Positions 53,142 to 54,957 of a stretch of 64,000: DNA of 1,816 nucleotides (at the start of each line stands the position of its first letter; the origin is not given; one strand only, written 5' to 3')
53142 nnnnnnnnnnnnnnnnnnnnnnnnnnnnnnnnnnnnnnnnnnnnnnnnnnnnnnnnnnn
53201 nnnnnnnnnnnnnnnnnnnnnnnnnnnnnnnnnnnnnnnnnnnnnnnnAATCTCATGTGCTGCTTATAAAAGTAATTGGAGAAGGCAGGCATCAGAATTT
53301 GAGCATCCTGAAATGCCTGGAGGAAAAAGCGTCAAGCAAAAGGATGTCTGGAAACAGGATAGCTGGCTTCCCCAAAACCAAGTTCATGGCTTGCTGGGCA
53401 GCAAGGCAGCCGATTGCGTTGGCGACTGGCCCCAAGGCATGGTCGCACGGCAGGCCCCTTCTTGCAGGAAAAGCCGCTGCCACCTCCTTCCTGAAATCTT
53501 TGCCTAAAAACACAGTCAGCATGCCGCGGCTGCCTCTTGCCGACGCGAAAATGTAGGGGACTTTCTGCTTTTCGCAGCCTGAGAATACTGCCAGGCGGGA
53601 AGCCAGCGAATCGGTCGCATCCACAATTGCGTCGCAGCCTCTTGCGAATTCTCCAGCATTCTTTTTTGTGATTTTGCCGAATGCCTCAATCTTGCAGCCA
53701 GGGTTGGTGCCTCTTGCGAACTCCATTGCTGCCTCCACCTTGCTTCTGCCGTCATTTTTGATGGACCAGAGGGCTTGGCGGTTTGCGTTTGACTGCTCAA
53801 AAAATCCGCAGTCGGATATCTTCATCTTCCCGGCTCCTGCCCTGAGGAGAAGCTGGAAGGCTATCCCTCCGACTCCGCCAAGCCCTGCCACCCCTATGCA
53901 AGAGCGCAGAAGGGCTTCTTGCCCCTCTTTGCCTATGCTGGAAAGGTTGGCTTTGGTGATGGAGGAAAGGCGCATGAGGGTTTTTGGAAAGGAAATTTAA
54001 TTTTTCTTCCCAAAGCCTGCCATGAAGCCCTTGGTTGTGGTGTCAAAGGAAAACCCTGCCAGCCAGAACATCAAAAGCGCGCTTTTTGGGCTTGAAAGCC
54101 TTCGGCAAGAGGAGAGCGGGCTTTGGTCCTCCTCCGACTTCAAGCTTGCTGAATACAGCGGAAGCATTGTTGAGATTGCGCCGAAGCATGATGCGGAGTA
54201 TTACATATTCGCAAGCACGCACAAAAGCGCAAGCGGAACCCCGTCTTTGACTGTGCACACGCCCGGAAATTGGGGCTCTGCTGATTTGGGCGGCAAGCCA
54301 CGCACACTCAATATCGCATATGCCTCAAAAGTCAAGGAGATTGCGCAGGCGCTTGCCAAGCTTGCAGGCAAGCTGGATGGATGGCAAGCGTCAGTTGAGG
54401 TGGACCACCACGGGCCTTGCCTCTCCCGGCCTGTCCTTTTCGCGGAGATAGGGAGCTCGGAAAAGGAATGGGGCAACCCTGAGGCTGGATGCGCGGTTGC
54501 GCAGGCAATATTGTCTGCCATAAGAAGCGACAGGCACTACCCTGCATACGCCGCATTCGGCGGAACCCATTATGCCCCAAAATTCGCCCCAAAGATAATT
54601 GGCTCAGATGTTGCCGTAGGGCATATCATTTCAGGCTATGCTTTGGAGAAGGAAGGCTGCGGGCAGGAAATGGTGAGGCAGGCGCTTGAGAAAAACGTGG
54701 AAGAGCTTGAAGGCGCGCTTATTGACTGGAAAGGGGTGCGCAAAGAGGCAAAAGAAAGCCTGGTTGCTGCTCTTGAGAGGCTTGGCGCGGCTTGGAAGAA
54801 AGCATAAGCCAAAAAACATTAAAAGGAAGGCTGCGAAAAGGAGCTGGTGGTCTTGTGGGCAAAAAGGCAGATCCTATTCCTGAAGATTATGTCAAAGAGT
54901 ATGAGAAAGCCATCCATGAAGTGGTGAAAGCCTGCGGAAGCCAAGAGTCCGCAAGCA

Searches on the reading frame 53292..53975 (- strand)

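Call 21: search_protein_families(library=pfam, proteins=[window:53292-53975:-], max_evalue=0.01)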
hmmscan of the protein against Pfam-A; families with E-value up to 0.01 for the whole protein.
window:53292-53975:- (227 aa): 1 family
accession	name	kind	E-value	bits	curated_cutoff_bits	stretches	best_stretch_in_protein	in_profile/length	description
PF00899.27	ThiF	-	2.2e-41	142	28.1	1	9-225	5-227/238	ThiF family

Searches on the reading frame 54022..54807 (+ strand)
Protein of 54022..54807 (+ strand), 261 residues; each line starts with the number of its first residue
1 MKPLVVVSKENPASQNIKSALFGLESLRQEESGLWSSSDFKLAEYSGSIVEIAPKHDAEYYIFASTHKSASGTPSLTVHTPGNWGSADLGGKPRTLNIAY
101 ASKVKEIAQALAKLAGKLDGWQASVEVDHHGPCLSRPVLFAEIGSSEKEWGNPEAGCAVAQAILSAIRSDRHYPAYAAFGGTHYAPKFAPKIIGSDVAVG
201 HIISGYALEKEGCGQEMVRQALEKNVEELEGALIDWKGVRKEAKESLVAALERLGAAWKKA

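Call 21: search_protein_families(library=pfam, proteins=[window:54022-54807:+], max_evalue=0.01)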
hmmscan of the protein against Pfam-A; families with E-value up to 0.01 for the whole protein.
window:54022-54807:+ (261 aa): 1 family
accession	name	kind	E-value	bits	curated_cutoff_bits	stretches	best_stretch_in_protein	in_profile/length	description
PF04414.18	tRNA_deacylase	-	1.6e-60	204.6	33.6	1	56-257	3-203/205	D-aminoacyl-tRNA deacylase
